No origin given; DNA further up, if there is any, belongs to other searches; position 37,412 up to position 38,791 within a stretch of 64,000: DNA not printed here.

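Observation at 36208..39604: C-controlled R-M operon with two m5C methyltransferases flanking a candidate endonuclease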

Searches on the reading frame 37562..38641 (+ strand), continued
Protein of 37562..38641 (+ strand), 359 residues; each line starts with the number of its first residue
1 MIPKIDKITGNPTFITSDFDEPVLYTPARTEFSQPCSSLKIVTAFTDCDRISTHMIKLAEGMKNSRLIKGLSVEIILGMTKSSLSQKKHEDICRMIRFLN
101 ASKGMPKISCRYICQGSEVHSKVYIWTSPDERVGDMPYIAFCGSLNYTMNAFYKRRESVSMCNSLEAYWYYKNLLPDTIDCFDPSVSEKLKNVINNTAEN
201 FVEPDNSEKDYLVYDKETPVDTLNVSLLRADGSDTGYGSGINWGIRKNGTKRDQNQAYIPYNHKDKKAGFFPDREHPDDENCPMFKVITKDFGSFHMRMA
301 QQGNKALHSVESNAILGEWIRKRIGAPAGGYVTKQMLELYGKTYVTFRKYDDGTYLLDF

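Call 21: search_solved_structures(query=A1, max_evalue=1, show_alignments=3)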
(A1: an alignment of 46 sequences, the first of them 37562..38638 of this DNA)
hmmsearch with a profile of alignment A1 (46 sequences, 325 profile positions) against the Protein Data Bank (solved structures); distinct sequences matched with E-value up to 1: 3.
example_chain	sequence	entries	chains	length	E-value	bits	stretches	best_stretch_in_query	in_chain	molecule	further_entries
4rct_A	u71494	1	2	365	4.6e-21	78.5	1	18-322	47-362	Restriction endonuclease R.NgoVII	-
4rd5_A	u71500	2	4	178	2e-09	40.2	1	228-322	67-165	Restriction endonuclease R.NgoVII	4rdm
6ehi_A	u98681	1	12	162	0.0011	21.4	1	110-150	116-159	Nuclease NucT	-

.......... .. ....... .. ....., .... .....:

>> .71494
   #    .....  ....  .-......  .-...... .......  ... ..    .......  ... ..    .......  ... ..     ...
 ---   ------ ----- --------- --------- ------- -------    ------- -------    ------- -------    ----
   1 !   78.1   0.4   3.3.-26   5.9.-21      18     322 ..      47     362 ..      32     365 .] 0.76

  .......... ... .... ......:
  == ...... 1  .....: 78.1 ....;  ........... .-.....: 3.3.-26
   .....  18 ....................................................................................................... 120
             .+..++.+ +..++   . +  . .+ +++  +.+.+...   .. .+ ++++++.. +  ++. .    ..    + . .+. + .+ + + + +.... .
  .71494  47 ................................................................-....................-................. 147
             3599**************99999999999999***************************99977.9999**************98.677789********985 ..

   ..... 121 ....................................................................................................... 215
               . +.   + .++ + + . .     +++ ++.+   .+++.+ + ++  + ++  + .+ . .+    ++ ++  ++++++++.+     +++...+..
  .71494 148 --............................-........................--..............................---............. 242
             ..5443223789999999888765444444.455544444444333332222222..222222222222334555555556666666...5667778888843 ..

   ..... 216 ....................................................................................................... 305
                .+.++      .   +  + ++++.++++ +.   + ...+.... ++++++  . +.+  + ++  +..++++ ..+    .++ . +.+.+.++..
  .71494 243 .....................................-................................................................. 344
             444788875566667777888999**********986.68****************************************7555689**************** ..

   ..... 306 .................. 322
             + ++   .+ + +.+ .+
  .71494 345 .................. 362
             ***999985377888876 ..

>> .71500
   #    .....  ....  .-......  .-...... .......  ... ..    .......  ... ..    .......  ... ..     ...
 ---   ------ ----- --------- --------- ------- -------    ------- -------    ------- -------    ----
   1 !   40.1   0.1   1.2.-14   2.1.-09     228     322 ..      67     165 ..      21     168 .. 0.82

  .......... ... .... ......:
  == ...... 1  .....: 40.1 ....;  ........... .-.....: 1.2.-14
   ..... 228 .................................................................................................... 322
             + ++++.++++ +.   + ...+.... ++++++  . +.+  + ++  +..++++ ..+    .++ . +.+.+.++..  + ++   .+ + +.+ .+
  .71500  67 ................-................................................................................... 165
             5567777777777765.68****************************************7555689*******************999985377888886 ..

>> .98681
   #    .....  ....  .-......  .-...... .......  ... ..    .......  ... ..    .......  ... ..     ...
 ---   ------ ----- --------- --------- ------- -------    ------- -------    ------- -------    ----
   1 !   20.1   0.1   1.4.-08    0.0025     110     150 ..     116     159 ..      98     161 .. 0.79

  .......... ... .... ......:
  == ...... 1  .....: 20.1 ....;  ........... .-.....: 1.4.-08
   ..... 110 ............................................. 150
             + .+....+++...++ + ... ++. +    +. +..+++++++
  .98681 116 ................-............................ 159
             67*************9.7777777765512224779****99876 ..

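Call 25: find_related_loci(query=window:37562-38638:+, collection=genome_contigs, flank=10000)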
Query window:37562-38638:+ (359 aa) in genome_contigs; peptide patterns used: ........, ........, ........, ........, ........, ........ (x = any residue, [..] = any of these).
82 stretches matched a pattern; 35 encode a relative of the query (tblastn E <= 1e-3); 34 distinct loci.
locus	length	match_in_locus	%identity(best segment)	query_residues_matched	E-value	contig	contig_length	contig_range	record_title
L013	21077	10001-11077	97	1-359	0e+0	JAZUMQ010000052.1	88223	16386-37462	MAG: Eubacteriales bacterium isolate T1900044892_TS20190358.MAGScoT_cleanbin_000011 SGB_3263_k141_669073, whole genome s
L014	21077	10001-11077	93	1-359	0e+0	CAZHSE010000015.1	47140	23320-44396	MAG TPA_asm: uncultured Bacteroides sp. isolate SRP287540_co2_26 genome assembly, contig: NODE_657_length_47140_cov_19.3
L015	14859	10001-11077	92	1-359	0e+0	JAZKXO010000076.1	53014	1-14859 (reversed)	MAG: Eubacteriales bacterium isolate T1900045118_TC20190112.MAGScoT_cleanbin_000001 SGB_4819_k141_1191597, whole genome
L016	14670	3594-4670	87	1-359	0e+0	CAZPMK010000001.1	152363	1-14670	MAG TPA_asm: uncultured Clostridium sp. isolate SRP350583_co1_32 genome assembly, contig: NODE_84_length_152363_cov_26.2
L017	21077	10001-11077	88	1-359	0e+0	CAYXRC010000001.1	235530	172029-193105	MAG TPA_asm: uncultured Ruminococcus sp. isolate binchicken_co370_264 genome assembly, contig: NODE_48_length_235530_cov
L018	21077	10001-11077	87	1-359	0e+0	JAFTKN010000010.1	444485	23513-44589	MAG: Clostridia bacterium isolate RGIG3902 Roe_deer_Cecum-2__c595, whole genome shotgun sequence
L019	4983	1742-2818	86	1-359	0e+0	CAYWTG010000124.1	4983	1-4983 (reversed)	MAG TPA_asm: uncultured Ruminococcus sp. isolate SRP350583_co1_357 genome assembly, contig: NODE_25507_length_4983_cov_7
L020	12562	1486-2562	85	1-359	0e+0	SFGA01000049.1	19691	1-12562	MAG: Ruminococcus sp. isolate W0P45.002 Contig2779, whole genome shotgun sequence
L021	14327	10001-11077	84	1-359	0e+0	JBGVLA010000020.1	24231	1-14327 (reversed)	MAG: Eubacteriales bacterium isolate fecal_MAG_292 fecal_MAG_292_contig_0020, whole genome shotgun sequence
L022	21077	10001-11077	85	1-359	0e+0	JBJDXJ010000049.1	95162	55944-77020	MAG: Clostridia bacterium isolate LOHA14_bin.007 NODE_61_length_95162_cov_10.568759, whole genome shotgun sequence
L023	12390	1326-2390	84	1-359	0e+0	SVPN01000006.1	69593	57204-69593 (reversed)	MAG: Oscillospiraceae bacterium isolate SIG592 NODE_9575_length_69593_cov_2.778410, whole genome shotgun sequence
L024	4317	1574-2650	82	1-359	0e+0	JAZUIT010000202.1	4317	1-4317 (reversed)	MAG: Acutalibacteraceae bacterium isolate T1900045262_TH20190032.MAGScoT_cleanbin_000011 SGB_5835_k141_1538841, whole ge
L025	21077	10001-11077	81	1-359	0e+0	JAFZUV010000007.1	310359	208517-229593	MAG: Clostridia bacterium isolate RGIG8118 Water_buffalos_Rumen-3__c606908, whole genome shotgun sequence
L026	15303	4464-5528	82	5-359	0e+0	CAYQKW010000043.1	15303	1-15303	MAG TPA_asm: uncultured Oscillospiraceae bacterium isolate SRP313737_co1_329 genome assembly, contig: NODE_5940_length_1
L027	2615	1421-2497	80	1-359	0e+0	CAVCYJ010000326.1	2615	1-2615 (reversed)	Holdemanella biformis isolate H07666-L1_cleanbin_000042 genome assembly, contig: Spades_H07666-L1_contig_25626, whole ge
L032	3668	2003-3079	75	1-359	0e+0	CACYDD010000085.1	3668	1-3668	MAG: uncultured Ruminococcus sp. isolate RUG11831 genome assembly, contig: RUG11831_asm_85, whole genome shotgun sequenc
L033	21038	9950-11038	77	1-359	0e+0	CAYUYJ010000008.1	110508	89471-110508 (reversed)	MAG TPA_asm: uncultured Lachnospiraceae bacterium isolate SRP313737_co1_97 genome assembly, contig: NODE_261_length_1105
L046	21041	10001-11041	68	14-359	1e-167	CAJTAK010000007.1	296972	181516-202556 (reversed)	Clostridia bacterium isolate A46_38.BP.DSS genome assembly, contig: MGBC000058.7, whole genome shotgun sequence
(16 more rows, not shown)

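Call 28: find_encoding_contigs(protein=P0123, flank=6000, max_places=3)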
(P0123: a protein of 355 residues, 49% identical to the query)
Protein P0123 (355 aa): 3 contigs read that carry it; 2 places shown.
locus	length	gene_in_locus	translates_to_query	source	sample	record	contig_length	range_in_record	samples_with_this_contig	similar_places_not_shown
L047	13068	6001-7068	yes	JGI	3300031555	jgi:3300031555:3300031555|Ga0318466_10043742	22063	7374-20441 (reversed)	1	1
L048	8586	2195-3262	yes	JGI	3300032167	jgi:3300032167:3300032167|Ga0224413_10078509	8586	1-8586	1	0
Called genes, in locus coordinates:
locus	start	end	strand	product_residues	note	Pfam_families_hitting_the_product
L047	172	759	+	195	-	-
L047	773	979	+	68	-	-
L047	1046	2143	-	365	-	-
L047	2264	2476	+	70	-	PF13443:HTH_26 (weak)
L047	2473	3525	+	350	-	PF00145:DNA_methylase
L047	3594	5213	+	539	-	PF09254:FokI_cleav_dom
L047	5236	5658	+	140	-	PF03852:Vsr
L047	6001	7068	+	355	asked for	PF09565:RE_NgoFVII, PF20731:RE_NgoFVII_C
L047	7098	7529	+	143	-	PF00293:NUDIX, PF14815:NUDIX_4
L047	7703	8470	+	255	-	PF20247:DUF6602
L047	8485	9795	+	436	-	PF18144:SMODS, PF18134:AGS_C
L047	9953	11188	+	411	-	-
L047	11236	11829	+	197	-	-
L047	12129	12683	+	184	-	PF13302:Acetyltransf_3, PF13420:Acetyltransf_4 (weak), PF00583:Acetyltransf_1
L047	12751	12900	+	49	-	-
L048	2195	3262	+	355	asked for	PF09565:RE_NgoFVII, PF20731:RE_NgoFVII_C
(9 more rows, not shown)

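Call 31: find_encoding_contigs(protein=P0140, flank=6000, max_places=2)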
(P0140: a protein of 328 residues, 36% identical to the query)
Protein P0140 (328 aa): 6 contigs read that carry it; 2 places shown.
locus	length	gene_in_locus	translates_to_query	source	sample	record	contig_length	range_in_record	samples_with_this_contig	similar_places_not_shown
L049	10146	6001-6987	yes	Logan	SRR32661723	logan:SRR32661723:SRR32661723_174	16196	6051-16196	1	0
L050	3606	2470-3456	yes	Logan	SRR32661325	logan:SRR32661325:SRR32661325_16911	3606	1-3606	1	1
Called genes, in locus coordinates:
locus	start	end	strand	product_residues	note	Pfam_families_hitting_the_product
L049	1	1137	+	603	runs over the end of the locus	PF06048:DUF927, PF18662:HTH_56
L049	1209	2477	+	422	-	PF00239:Resolvase, PF07508:Recombinase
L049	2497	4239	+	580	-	PF00239:Resolvase, PF07508:Recombinase, PF13408:Zn_ribbon_recom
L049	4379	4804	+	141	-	-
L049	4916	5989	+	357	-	PF00145:DNA_methylase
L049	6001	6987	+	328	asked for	PF09565:RE_NgoFVII, PF13091:PLDc_2 (faint), PF20731:RE_NgoFVII_C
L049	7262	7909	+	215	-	-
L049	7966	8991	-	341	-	PF00962:A_deaminase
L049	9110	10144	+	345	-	?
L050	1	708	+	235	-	?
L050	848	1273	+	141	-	-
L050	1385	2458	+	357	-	PF00145:DNA_methylase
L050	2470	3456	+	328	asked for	PF09565:RE_NgoFVII, PF13091:PLDc_2 (faint), PF20731:RE_NgoFVII_C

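Call 32: find_encoding_contigs(protein=P0125, flank=6000, max_places=2)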
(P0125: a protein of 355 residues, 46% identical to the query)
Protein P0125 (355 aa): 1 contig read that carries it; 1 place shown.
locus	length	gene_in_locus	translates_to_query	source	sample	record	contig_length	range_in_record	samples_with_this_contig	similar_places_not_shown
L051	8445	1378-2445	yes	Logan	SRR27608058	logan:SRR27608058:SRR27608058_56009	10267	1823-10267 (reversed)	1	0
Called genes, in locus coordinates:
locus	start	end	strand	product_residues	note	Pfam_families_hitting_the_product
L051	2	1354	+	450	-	?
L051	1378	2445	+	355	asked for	PF09565:RE_NgoFVII, PF13091:PLDc_2, PF20731:RE_NgoFVII_C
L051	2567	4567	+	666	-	PF09848:SLFN-g3_helicase, PF13401:AAA_22 (weak)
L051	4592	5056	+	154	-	PF03852:Vsr, PF04480:DUF559 (faint), PF18741:MTES_1575 (faint)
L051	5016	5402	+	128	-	PF00293:NUDIX, PF14815:NUDIX_4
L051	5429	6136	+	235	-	-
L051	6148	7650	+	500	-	-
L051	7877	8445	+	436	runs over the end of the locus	-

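Call 33: find_encoding_contigs(protein=P0168, flank=6000, max_places=2)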
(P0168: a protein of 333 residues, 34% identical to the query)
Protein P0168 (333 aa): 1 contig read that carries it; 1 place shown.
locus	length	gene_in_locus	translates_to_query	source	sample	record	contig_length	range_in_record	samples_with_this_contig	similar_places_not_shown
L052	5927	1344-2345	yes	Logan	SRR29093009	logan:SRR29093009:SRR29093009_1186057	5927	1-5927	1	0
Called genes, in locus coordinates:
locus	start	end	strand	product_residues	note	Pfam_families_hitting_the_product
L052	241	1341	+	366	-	PF00145:DNA_methylase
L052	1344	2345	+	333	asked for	PF09565:RE_NgoFVII, PF13091:PLDc_2 (weak), PF20731:RE_NgoFVII_C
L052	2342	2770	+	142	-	PF03852:Vsr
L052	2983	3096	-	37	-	-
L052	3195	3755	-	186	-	PF11716:MDMPI_N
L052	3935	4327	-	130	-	PF08327:AHSA1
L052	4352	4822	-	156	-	PF08327:AHSA1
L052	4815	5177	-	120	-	PF12840:HTH_20, PF01022:HTH_5, PF01047:MarR (weak), PF08279:HTH_11 (weak), PF12802:MarR_2, PF13412:HTH_24 (weak)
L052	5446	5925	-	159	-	?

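Call 52: find_encoding_contigs(protein=P0255, flank=6000, max_places=2)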
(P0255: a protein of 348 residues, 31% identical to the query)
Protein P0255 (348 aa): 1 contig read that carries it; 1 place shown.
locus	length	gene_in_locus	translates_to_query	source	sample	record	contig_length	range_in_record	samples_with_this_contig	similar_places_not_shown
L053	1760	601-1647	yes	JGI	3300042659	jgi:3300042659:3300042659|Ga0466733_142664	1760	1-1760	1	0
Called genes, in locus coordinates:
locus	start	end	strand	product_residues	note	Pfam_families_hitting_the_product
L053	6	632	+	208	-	PF00145:DNA_methylase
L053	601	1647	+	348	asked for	PF09565:RE_NgoFVII, PF20731:RE_NgoFVII_C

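Call 53: find_encoding_contigs(protein=P0191, flank=6000, max_places=2)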
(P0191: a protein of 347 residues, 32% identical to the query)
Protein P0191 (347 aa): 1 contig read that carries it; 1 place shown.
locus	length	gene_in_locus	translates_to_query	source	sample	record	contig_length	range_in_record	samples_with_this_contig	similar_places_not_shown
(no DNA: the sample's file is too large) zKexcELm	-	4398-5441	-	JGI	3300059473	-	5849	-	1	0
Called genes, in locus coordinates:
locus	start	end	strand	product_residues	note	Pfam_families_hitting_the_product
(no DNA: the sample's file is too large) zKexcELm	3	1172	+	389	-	?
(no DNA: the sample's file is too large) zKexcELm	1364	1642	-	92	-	-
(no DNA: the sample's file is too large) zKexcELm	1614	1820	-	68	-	-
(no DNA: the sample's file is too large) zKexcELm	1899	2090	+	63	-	-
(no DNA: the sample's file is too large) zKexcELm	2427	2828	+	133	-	PF00872:Transposase_mut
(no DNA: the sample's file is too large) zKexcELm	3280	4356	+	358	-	PF00145:DNA_methylase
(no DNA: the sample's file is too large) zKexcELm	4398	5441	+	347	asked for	PF09565:RE_NgoFVII, PF13091:PLDc_2 (weak), PF20731:RE_NgoFVII_C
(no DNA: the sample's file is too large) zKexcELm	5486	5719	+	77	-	-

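Call 54: predict_structure(alignment_id=A1)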
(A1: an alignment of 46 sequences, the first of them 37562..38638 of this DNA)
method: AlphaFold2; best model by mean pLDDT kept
length: 359 residues; sequences in the alignment: 46
mean_pLDDT: 89.9   pTM: 0.83
mean pLDDT of the five models: 89.9, 89.6, 89.2, 86.6, 84.5
residues with pLDDT >= 90: 249; 70-90: 83; 50-70: 19; < 50: 8
segments of 3 or more residues with pLDDT < 50: 1-4
pLDDT, mean of each block of 10 residues (from residue 1): 49 85 90 85 95 93 84 96 87 92 93 96 96 92 95 92 97 98 91 60 63 94 97 95 93 95 91 83 93 93 93 94 97 98 98 93
secondary structure, 60 per line:
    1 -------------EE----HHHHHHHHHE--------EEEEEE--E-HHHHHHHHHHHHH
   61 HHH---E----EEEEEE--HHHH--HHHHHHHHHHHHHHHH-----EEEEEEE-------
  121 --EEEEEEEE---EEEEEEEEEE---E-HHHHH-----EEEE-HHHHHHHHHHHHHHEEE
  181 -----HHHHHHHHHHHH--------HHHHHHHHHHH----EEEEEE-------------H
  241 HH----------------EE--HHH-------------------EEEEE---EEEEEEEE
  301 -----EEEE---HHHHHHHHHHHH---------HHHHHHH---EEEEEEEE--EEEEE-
elements in order: H20-28 E38-43 H48-63 E72-77 H80-83 H86-101 E107-113 E123-130 E134-143 H149-153 E159-162 H164-177 E178-180 H186-197 H206-216 E221-226 E285-289 E293-300 E306-309 H313-324 H334-340 E344-351 E354-358

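Call 58: fold_search(model_id=the predicted structure, library=pdb)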
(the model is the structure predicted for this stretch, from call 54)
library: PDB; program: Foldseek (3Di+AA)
matches with E <= 10: 604; with E <= 0.001: 22
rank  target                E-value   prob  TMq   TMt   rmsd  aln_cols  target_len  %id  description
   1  4rct_A                1.8e-13  1.00  0.34  0.35  10.5       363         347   15  Crystal structure of R-protein of NgoAVII restriction endonuclease (released 2014-12-24)
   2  2c1l_A                2.8e-09  1.00  0.34  0.34  12.1       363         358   14  Structure of the BfiI restriction endonuclease (released 2005-10-07)
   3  4rd5_A                6.8e-07  1.00  0.33  0.71   4.8       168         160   19  Crystal structure of R.NgoAVII restriction endonuclease B3 domain with cognate DNA (released 2014-12-24)
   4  4rd5_B                9.1e-07  1.00  0.33  0.72   4.5       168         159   19  Crystal structure of R.NgoAVII restriction endonuclease B3 domain with cognate DNA (released 2014-12-24)
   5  4rdm_A                1.2e-06  1.00  0.32  0.67   4.7       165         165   18  Crystal structure of R.NgoAVII restriction endonuclease B3 domain with cognate DNA (released 2014-12-24)
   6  4rdm_B                1.2e-06  1.00  0.33  0.70   6.0       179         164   19  Crystal structure of R.NgoAVII restriction endonuclease B3 domain with cognate DNA (released 2014-12-24)
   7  7clg_B                2.2e-06  1.00  0.32  0.16  10.1       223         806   15  Crystal structure of the ATP-dependent restriction endonuclease SauUSI (released 2021-01-20)
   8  4urj_A                4.0e-06  1.00  0.31  0.59   5.1       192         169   14  Crystal structure of human BJ-TSA-9 (released 2014-10-01)
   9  6ehi_B                7.6e-06  1.00  0.29  0.58   5.0       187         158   19  NucT from Helicobacter pylori (released 2018-01-17)
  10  4urj_D                9.6e-06  1.00  0.29  0.54   5.5       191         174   15  Crystal structure of human BJ-TSA-9 (released 2014-10-01)
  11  4urj_C                1.0e-05  1.00  0.30  0.57   5.2       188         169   14  Crystal structure of human BJ-TSA-9 (released 2014-10-01)
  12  4urj_B                1.4e-05  1.00  0.30  0.56   5.6       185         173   16  Crystal structure of human BJ-TSA-9 (released 2014-10-01)
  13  6ehi_D                1.6e-05  1.00  0.29  0.58   5.2       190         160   19  NucT from Helicobacter pylori (released 2018-01-17)
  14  6ehi_A                2.8e-05  1.00  0.30  0.59   5.0       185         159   19  NucT from Helicobacter pylori (released 2018-01-17)
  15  1byr                  5.3e-05  1.00  0.28  0.58   5.6       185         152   17  CRYSTAL STRUCTURE OF A PHOSPHOLIPASE D FAMILY MEMBER, NUC FROM SALMONELLA TYPHIMURIUM (released 1999-10-19)
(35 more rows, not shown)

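Call 59: search_dna_similar(query=window:37562-38638:+, collection=plasmids, mode=protein, max_rows=15)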
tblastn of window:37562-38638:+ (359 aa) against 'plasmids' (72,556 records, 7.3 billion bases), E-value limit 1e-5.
Records with a match: 1; places in all: 1; records where one place covers at least 80% of the query: 1.
Best place of each record, by identity: <60% 1.
By first word of the organism name: Bacillus 1.
By predicted mobility (MOB-suite, as given by PLSDB): non-mobilizable 1.
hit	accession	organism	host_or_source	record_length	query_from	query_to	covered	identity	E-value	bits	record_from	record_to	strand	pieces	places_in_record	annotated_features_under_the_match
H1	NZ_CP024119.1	Bacillus cytotoxicus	Mashed potatoes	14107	14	359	96%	28.0%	8e-24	110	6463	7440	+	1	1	restriction endonuclease PLD domain-containing protein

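Call 60: search_dna_similar(query=window:37562-38638:+, collection=phages, mode=protein, max_rows=10)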
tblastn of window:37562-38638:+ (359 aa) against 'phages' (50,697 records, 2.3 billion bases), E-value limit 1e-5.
Records with a match: 2; places in all: 2; records where one place covers at least 80% of the query: 2.
Best place of each record, by identity: <60% 2.
By first word of the organism name: Bacteriophage 2.
By host as written in the record: - 2.
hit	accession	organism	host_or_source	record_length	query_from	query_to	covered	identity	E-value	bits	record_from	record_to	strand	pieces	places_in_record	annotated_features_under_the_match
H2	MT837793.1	Bacteriophage sp.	human fecal samples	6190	14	359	96%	30.1%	7e-34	138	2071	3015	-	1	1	record has no annotation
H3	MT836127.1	Bacteriophage sp.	human fecal samples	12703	11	359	97%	28.7%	6e-30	126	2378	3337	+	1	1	record has no annotation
